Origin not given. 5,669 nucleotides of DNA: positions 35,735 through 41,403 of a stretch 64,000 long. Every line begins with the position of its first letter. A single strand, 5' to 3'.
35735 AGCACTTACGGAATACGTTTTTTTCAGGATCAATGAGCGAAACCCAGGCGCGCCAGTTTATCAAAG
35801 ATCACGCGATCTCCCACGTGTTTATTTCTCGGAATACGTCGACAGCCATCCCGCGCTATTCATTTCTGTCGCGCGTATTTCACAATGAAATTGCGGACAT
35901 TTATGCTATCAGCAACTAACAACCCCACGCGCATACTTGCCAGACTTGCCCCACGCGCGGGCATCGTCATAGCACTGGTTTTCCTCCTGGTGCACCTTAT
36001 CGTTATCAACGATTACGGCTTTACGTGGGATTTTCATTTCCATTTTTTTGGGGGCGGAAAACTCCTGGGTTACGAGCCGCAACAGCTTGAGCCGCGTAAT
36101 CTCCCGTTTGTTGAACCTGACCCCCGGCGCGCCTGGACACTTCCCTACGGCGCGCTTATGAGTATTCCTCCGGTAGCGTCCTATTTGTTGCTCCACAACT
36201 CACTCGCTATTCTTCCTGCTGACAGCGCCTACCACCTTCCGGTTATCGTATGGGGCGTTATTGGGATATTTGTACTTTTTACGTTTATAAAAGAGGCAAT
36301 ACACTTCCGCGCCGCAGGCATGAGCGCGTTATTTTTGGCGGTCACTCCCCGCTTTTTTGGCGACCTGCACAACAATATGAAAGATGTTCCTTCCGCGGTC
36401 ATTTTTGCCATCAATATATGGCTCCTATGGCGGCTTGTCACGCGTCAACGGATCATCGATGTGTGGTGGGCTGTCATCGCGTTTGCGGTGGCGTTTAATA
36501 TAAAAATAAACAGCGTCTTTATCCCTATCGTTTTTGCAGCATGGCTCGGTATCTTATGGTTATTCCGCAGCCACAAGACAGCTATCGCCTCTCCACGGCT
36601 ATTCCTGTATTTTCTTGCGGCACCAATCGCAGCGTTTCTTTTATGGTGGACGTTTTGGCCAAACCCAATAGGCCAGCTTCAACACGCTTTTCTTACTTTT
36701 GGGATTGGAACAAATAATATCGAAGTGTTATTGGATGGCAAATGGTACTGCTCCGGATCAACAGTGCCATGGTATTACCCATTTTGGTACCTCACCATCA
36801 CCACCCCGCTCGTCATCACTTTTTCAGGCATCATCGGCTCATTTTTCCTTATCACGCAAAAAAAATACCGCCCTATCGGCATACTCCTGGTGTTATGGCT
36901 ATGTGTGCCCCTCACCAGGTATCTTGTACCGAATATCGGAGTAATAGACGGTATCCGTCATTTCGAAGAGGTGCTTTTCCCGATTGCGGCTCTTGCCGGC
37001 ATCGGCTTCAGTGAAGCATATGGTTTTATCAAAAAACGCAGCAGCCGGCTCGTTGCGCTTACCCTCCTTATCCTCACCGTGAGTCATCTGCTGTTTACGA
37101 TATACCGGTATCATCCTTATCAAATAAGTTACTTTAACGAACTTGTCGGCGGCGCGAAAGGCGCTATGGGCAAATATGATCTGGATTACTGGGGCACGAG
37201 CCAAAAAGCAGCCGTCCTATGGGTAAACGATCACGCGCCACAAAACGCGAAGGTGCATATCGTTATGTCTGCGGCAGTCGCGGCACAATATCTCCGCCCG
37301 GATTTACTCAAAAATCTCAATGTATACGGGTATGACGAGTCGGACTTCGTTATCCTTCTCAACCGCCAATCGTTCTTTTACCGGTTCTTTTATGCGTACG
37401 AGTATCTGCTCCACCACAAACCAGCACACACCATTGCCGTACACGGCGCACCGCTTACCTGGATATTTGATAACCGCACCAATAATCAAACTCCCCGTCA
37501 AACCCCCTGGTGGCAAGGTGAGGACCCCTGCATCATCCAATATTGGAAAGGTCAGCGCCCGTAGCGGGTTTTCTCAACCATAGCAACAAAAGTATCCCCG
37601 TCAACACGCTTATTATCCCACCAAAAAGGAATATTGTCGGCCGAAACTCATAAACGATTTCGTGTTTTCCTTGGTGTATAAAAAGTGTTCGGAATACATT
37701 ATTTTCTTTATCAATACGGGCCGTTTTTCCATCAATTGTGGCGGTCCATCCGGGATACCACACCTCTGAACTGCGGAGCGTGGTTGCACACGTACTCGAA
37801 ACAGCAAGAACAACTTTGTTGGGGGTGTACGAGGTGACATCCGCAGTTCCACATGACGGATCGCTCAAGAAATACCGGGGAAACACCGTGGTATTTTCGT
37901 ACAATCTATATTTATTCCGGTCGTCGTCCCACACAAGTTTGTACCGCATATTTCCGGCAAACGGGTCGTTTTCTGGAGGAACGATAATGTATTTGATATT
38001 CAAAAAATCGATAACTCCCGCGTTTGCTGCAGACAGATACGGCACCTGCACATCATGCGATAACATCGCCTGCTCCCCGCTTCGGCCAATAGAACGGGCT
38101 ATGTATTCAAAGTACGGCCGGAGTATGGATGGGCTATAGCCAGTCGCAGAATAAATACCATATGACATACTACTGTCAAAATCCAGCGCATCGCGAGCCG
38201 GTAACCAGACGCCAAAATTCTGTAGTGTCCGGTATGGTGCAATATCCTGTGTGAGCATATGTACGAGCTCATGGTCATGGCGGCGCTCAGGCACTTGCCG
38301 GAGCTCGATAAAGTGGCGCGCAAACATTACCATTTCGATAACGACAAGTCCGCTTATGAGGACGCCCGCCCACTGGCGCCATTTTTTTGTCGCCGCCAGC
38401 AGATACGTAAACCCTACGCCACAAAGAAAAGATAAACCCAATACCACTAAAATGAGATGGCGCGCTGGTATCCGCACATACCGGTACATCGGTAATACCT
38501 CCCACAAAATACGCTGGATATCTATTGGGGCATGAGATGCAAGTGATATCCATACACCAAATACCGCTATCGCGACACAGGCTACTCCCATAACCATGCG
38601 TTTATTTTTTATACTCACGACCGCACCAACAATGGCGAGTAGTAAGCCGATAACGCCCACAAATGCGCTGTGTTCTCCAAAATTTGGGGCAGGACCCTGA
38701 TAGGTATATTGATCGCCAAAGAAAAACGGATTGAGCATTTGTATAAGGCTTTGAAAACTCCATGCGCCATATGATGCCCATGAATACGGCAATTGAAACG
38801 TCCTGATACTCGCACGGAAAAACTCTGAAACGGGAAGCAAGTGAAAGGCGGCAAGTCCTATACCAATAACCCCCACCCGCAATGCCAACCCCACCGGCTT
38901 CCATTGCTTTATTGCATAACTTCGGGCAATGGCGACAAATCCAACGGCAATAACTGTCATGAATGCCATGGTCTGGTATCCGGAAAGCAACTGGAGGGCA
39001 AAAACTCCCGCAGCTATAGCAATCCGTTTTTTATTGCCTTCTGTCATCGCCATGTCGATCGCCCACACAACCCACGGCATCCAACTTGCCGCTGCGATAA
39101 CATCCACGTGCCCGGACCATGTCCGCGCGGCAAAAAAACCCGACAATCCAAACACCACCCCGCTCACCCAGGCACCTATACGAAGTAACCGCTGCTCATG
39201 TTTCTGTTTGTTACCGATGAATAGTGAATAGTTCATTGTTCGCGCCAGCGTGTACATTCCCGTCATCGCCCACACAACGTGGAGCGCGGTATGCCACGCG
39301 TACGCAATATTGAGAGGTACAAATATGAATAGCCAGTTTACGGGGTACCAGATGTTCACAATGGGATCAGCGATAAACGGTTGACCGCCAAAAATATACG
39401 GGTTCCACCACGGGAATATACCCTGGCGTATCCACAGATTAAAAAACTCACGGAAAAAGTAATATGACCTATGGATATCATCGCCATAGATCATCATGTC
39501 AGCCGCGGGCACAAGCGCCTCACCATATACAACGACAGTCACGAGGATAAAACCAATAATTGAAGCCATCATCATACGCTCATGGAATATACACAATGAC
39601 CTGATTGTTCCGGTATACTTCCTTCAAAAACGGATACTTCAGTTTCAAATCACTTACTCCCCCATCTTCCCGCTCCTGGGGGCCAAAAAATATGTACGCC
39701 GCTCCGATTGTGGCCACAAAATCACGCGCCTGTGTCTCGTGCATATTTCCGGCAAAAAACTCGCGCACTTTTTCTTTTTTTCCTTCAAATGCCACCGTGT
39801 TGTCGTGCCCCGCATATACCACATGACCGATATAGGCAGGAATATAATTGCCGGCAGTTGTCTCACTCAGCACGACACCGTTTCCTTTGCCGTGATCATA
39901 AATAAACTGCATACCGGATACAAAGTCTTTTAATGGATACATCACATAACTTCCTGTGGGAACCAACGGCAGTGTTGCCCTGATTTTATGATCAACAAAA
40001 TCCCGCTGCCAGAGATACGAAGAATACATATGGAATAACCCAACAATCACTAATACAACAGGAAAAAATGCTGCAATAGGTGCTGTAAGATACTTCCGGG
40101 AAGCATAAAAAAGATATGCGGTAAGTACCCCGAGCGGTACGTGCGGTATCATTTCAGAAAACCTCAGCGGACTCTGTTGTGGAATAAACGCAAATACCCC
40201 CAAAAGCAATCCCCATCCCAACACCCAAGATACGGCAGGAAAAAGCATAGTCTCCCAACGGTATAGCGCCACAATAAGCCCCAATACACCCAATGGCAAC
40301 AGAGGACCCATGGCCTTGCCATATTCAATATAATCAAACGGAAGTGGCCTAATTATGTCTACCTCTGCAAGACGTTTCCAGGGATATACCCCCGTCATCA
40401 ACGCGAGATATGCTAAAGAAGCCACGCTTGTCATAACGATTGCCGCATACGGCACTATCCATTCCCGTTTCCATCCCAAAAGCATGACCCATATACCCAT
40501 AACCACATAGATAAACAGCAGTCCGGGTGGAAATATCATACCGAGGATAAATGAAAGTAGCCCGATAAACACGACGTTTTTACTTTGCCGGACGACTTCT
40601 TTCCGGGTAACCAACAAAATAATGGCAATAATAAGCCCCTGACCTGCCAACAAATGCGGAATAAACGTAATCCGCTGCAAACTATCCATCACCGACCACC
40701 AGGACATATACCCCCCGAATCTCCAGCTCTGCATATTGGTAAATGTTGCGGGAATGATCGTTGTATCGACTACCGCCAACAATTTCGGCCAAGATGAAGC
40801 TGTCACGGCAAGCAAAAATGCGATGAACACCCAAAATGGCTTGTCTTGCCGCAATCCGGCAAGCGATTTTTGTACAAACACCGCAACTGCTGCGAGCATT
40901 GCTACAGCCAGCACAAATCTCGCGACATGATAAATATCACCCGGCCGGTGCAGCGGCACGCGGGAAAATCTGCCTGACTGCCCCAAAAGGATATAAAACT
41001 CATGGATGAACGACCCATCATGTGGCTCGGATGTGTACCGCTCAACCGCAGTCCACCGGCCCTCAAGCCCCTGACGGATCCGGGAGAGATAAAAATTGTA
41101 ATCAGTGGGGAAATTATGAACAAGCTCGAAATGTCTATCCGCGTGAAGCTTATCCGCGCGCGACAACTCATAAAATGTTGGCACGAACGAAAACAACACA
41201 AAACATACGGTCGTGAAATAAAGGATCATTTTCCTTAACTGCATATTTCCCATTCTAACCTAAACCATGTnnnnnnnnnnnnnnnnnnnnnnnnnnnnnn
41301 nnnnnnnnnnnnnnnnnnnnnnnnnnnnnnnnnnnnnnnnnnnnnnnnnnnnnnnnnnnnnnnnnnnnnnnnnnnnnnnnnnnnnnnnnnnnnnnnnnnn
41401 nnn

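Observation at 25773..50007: Extreme local expansion of GT-C/YfhO-type polytopic membrane proteins, including three paralogues sharing a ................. motif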

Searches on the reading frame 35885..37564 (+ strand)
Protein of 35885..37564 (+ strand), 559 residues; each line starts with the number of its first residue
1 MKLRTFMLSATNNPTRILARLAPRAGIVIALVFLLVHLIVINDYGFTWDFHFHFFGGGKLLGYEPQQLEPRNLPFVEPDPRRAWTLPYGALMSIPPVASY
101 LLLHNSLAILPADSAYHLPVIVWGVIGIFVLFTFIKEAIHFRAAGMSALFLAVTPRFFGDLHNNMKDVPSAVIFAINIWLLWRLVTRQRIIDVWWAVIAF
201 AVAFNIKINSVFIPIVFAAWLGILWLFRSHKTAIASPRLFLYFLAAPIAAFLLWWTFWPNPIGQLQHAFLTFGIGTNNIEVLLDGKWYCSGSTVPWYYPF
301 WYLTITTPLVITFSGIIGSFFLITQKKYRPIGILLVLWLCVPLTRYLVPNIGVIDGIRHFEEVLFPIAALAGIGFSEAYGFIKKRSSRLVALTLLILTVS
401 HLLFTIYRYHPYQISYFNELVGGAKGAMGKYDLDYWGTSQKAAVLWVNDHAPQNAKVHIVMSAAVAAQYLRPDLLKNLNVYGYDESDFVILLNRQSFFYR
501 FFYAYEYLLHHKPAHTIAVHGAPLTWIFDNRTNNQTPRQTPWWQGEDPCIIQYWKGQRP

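Call 5: search_protein_families(library=pfam, proteins=[window:35885-37564:+], max_evalue=0.01)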
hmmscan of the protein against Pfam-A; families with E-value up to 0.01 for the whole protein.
window:35885-37564:+ (559 aa): 2 families
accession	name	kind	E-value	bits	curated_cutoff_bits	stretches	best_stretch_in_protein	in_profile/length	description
PF13231.12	PMT_2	-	1.9e-10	41.6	26.1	1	95-255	3-160/160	Dolichyl-phosphate-mannose-protein mannosyltransferase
PF10063.14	DUF2301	-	0.00047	21.1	25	0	113-191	41-121/135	Uncharacterized integral membrane protein (DUF2301)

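Call 9: search_protein_families(library=ncbifam, proteins=[window:35885-37564:+], max_evalue=0.01)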
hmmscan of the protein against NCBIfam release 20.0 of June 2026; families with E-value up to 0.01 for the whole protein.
window:35885-37564:+ (559 aa): 0 families

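Call 80: search_solved_structures(query=window:35885-37564:+, max_evalue=1)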
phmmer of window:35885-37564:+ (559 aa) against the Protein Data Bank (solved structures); distinct sequences matched with E-value up to 1: 1.
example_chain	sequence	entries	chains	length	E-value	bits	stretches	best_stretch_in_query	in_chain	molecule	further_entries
6x4g_C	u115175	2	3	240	0.58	11.9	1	434-532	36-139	ICOS ligand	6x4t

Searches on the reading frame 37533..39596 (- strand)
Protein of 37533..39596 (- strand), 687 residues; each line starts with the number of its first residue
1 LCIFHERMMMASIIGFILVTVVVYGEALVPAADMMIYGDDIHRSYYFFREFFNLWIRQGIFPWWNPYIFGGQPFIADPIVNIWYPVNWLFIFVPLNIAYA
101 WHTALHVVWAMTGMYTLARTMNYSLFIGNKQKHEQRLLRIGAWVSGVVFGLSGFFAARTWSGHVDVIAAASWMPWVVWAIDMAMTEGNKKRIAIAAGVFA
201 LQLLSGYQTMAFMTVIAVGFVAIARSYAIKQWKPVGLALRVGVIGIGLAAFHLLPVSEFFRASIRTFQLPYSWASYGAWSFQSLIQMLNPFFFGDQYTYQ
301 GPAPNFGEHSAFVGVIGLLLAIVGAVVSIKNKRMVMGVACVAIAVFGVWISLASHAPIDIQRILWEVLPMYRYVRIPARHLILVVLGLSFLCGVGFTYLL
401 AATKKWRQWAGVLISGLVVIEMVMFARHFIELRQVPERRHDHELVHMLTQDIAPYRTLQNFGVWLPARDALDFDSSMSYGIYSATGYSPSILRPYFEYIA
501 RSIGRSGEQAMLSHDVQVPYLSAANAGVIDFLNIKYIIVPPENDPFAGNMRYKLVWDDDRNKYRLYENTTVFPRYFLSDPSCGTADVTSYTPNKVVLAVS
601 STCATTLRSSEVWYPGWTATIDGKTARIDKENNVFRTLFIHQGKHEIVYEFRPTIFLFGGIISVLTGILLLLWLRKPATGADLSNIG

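Call 5: search_protein_families(library=pfam, proteins=[window:37533-39596:-], max_evalue=0.01)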
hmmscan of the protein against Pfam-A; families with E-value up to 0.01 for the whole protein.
window:37533-39596:- (687 aa): 2 families
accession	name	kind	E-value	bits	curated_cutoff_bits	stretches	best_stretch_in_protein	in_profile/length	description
PF09586.16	YfhO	-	1.1e-15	57.6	28.5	2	588-663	759-835/835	Bacterial membrane protein YfhO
PF19510.5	DUF6044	-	1.2e-05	24.5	27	1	86-422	83-388/564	Protein of unknown function (DUF6044)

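Call 9: search_protein_families(library=ncbifam, proteins=[window:37533-39596:-], max_evalue=0.01)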
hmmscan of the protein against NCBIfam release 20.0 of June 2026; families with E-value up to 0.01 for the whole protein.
window:37533-39596:- (687 aa): 2 families
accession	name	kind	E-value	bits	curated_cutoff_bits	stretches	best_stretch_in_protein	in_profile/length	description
NF047590.1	GlcsyltransPgfM2Strep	equivalog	4.7e-07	28.4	1500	1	608-676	811-879/884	glycosyltransferase PgfM2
NF047589.1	GlcsyltransPgfM1Strep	equivalog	8.1e-07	27.4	1400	1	586-672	862-949/955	glycosyltransferase PgfM1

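Call 81: search_solved_structures(query=window:37533-39596:-, max_evalue=1)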
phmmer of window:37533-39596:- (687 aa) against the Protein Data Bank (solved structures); distinct sequences matched with E-value up to 1: 11.
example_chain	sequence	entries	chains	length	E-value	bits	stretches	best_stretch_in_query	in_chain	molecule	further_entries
2qob_A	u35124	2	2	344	0.14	13.5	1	517-619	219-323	Ephrin receptor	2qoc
3dzq_A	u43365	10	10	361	0.15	13.3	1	517-619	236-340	EPH receptor A3 | Ephrin type-A receptor 3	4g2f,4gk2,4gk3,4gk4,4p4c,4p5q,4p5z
3fxx_A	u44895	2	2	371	0.16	13.3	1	517-619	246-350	Ephrin type-A receptor 3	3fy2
2qof_A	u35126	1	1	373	0.16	13.3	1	517-619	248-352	Ephrin receptor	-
2qoo_A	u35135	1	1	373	0.16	13.3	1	517-619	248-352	Ephrin receptor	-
2gsf_A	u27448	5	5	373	0.16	13.3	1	517-619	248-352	Ephrin type-A receptor 3 | Ephrin receptor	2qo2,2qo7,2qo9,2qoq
2qok_A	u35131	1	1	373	0.16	13.3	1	517-619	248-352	Ephrin receptor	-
2qol_A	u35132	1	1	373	0.16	13.3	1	517-619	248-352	Ephrin receptor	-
2qoi_A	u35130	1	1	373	0.16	13.3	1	517-619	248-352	Ephrin receptor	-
2qon_A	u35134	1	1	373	0.16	13.3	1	517-619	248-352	Ephrin receptor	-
2qod_A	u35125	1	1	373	0.16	13.3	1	517-619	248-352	Ephrin receptor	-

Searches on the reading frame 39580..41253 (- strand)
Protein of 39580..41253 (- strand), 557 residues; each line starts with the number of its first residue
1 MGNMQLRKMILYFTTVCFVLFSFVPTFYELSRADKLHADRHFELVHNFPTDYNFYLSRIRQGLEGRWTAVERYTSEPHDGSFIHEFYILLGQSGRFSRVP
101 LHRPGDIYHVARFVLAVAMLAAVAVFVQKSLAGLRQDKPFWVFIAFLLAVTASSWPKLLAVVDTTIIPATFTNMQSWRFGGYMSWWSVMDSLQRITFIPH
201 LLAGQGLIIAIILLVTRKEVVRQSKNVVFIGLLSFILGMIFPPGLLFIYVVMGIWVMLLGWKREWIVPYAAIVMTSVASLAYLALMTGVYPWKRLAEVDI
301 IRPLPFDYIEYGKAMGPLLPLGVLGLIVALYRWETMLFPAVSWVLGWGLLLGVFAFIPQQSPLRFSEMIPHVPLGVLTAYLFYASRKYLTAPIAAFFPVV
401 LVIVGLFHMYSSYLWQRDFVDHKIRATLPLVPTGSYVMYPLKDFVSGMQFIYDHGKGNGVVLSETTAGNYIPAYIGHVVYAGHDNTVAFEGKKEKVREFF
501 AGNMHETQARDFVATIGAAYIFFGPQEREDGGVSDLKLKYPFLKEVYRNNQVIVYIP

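Call 5: search_protein_families(library=pfam, proteins=[window:39580-41253:-], max_evalue=0.01)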
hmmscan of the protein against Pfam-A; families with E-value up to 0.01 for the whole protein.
window:39580-41253:- (557 aa): 0 families

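Call 9: search_protein_families(library=ncbifam, proteins=[window:39580-41253:-], max_evalue=0.01)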
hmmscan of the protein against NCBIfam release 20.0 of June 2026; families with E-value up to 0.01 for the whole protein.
window:39580-41253:- (557 aa): 0 families

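Call 64: find_homologous_proteins(query=window:39580-41253:-, max_evalue=0.001)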
Query window:39580-41253:- (557 aa): 470 proteins with E <= 0.001 among 8000 candidates; the best 120 are listed.
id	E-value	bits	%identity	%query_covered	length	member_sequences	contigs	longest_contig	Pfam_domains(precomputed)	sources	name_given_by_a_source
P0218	0.0e+0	1237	97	100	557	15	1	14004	-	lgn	-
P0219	0.0e+0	1106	86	100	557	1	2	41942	-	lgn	-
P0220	0.0e+0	1105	86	100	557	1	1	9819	-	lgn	-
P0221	0.0e+0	1062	82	99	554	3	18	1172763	-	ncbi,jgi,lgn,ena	-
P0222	4.7e-241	820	66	97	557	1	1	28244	-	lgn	-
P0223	1.0e-240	818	65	99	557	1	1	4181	-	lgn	-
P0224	5.9e-239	813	65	100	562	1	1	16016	-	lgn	-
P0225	1.8e-238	811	65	97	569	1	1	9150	-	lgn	-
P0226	1.6e-237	808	64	99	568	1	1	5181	-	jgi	-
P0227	1.9e-237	808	65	97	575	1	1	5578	-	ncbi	-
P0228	7.7e-236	802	63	99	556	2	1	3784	-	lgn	-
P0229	1.4e-235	801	65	97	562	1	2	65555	-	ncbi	-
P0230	4.1e-235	800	64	97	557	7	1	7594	-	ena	-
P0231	1.4e-234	798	65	97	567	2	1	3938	-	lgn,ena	-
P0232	5.0e-234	796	63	99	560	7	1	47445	-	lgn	-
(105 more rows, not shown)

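Call 92: find_encoding_contigs(protein=window:39580-41253:-, flank=1000, max_places=3)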
Protein window:39580-41253:- (557 aa): 10 contigs read that carry it; 3 places shown.
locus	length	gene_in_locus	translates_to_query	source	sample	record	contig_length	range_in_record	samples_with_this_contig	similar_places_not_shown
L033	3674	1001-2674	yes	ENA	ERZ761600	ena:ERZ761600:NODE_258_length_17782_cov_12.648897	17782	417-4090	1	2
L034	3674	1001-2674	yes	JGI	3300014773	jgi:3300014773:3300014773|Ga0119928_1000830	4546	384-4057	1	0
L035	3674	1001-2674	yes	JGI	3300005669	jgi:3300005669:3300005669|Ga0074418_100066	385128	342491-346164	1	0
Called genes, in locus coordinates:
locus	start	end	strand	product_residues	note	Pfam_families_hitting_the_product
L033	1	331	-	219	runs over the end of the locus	-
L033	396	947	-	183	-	PF00908:dTDP_sugar_isom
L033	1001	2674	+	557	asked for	-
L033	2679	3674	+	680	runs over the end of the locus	PF19510:DUF6044 (faint), PF09586:YfhO (weak)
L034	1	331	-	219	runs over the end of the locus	-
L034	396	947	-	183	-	PF00908:dTDP_sugar_isom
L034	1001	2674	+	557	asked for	-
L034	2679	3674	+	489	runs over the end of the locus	PF19510:DUF6044 (faint)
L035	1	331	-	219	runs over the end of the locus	-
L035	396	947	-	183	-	PF00908:dTDP_sugar_isom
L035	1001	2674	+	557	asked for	-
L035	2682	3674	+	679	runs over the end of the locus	PF19510:DUF6044 (faint), PF09586:YfhO (weak)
